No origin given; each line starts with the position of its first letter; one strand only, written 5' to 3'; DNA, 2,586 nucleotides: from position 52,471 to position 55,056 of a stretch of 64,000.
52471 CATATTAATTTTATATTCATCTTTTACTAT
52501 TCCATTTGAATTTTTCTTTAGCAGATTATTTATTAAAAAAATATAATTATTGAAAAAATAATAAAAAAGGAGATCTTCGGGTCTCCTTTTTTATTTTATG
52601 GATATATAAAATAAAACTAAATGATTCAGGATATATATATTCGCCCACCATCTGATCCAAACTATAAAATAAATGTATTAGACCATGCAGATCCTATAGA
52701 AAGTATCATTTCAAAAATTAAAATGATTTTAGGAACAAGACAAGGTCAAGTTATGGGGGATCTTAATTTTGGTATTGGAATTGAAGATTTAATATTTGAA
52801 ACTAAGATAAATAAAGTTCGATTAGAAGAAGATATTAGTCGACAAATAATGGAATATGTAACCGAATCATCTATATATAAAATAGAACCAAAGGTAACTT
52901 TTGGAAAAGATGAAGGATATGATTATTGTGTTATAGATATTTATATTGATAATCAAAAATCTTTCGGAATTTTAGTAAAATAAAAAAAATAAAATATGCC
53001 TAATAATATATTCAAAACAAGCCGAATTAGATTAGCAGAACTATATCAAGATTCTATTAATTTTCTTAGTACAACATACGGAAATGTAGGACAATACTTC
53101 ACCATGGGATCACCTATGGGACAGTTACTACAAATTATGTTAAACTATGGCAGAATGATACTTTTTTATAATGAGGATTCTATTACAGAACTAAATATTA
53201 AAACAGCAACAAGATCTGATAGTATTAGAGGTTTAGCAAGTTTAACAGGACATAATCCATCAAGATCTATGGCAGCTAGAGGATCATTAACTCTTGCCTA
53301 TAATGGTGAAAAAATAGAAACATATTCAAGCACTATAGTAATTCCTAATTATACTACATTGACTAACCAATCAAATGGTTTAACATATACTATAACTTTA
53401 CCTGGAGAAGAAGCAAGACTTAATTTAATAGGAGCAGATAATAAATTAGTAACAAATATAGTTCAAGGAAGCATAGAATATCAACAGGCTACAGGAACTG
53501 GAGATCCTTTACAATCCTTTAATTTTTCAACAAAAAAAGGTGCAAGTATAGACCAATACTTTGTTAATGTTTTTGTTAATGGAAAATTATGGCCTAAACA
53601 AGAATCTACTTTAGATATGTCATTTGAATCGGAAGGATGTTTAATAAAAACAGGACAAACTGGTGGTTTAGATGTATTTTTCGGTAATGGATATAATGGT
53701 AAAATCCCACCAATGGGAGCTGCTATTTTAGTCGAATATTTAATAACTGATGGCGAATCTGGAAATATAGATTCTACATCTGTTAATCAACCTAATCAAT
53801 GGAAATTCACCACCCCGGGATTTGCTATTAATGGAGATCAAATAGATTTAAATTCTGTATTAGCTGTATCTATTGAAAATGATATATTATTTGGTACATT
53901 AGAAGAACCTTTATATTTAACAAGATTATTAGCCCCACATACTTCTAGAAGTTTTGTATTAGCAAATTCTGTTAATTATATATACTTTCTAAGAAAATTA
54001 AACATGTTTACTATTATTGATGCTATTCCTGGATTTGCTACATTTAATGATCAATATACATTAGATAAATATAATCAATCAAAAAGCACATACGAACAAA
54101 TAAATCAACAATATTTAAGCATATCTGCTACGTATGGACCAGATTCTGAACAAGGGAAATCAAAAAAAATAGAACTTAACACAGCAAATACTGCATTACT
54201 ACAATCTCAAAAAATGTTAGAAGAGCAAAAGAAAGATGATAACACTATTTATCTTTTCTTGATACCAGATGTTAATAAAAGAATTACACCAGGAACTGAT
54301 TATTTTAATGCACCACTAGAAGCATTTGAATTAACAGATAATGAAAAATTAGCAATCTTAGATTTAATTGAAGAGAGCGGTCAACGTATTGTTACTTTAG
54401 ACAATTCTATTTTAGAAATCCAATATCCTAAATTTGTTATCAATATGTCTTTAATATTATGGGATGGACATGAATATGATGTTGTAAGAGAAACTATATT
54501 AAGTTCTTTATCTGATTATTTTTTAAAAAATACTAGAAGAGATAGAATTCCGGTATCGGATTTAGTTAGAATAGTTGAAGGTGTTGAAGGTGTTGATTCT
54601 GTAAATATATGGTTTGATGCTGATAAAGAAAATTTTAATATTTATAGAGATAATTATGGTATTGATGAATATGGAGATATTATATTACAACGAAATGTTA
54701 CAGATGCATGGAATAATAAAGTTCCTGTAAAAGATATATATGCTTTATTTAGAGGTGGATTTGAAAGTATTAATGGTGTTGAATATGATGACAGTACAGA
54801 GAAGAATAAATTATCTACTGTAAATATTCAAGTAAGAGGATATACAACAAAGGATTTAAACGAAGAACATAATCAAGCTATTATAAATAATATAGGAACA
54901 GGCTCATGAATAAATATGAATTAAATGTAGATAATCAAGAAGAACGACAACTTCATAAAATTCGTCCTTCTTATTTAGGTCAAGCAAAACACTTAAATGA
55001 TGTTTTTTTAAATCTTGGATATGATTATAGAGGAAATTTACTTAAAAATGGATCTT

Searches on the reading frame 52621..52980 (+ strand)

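Call 20: search_protein_families(library=pfam, proteins=[window:52621-52980:+], max_evalue=0.01)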
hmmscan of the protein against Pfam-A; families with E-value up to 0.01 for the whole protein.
window:52621-52980:+ (120 aa): 1 family
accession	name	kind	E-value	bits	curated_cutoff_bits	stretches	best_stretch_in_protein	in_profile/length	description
PF04965.19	GPW_gp25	-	1e-05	25.7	27.2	1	27-79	5-59/96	Baseplate wedge protein gp25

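Call 21: search_protein_families(library=phrogs, proteins=[window:52621-52980:+], max_evalue=0.001)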
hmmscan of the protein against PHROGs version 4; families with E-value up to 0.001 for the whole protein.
window:52621-52980:+ (120 aa): 2 families
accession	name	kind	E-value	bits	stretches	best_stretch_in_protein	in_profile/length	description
phrog_43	-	tail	0.00016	22.4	1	25-93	18-88/126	baseplate wedge subunit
phrog_261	-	tail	0.00048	21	1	27-61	45-79/312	baseplate wedge subunit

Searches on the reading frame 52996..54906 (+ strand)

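Call 20: search_protein_families(library=pfam, proteins=[window:52996-54906:+], max_evalue=0.01)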
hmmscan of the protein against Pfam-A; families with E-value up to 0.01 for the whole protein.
window:52996-54906:+ (637 aa): 0 families

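Call 21: search_protein_families(library=phrogs, proteins=[window:52996-54906:+], max_evalue=0.001)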
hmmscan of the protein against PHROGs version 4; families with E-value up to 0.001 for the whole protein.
window:52996-54906:+ (637 aa): 3 families
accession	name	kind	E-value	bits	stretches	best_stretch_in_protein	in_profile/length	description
phrog_219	-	tail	2e-20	73.9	1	38-260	35-261/598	baseplate wedge subunit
phrog_6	-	tail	2.6e-06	27.4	0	463-544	421-502/548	baseplate wedge subunit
phrog_1369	-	tail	0.00058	19.7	0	45-255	31-234/489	baseplate protein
